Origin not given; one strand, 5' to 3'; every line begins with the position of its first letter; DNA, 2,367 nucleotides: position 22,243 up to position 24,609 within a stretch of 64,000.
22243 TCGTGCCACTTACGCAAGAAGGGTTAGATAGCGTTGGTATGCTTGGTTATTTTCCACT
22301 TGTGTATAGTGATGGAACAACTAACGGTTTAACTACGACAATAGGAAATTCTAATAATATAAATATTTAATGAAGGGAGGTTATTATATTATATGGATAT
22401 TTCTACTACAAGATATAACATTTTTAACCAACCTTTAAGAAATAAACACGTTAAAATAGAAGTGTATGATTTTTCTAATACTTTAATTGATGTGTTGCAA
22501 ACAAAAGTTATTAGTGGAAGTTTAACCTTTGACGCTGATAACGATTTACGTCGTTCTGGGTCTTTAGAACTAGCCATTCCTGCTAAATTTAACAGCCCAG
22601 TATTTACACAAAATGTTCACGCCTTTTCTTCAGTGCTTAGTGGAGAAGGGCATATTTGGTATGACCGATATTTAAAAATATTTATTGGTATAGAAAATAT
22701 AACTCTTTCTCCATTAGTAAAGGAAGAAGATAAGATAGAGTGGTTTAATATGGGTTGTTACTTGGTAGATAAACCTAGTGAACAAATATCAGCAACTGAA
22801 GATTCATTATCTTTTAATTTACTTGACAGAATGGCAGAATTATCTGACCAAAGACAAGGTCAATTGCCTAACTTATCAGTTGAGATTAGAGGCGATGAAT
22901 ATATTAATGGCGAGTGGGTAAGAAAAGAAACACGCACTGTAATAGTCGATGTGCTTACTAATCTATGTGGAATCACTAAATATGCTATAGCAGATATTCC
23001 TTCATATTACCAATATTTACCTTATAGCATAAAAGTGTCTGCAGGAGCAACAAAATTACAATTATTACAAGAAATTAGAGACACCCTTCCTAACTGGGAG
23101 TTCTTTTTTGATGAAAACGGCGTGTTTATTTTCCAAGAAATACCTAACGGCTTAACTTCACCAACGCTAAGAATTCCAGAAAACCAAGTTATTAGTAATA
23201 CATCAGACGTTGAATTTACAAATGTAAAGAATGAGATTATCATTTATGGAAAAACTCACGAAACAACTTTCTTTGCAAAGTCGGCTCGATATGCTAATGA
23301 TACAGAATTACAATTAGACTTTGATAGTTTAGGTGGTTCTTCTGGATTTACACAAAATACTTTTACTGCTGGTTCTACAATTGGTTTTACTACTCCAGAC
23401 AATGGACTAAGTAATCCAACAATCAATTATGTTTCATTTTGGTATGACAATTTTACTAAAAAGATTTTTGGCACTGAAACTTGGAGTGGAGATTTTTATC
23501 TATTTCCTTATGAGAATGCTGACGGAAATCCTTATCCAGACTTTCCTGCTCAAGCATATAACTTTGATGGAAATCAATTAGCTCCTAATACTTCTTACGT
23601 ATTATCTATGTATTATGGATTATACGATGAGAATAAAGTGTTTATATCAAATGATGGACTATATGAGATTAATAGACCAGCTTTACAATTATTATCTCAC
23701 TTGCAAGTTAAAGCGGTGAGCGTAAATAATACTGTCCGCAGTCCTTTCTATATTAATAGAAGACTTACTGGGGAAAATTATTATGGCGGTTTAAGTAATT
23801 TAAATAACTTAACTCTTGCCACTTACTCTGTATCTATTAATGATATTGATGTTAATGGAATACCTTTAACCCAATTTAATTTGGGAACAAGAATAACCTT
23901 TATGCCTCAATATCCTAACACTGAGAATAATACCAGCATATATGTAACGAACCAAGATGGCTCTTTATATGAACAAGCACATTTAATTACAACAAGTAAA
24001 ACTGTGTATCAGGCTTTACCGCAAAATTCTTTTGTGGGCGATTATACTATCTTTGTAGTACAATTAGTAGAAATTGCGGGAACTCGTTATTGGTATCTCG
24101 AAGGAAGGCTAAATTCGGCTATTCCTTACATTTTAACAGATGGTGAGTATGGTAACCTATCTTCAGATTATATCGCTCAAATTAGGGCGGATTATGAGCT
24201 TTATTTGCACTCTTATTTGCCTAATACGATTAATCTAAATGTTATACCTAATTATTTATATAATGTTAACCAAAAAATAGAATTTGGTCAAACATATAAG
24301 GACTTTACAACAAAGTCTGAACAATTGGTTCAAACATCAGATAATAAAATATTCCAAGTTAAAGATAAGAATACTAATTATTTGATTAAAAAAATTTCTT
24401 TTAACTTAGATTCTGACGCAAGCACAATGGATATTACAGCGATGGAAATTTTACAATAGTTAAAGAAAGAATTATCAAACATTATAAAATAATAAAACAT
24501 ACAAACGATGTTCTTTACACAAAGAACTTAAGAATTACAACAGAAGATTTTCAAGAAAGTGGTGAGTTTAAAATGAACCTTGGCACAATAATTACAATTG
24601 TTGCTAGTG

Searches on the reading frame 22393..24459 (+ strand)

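Call 11: search_protein_families(library=phrogs, proteins=[window:22393-24459:+], max_evalue=0.00001)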
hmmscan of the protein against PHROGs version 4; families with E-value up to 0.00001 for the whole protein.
window:22393-24459:+ (688 aa): 2 families
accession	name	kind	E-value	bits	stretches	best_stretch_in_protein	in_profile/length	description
phrog_1887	-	tail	2.7e-11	44.1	1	16-293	300-547/670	tail protein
phrog_32343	-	unknown function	2.1e-10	40.3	1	9-161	17-152/921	-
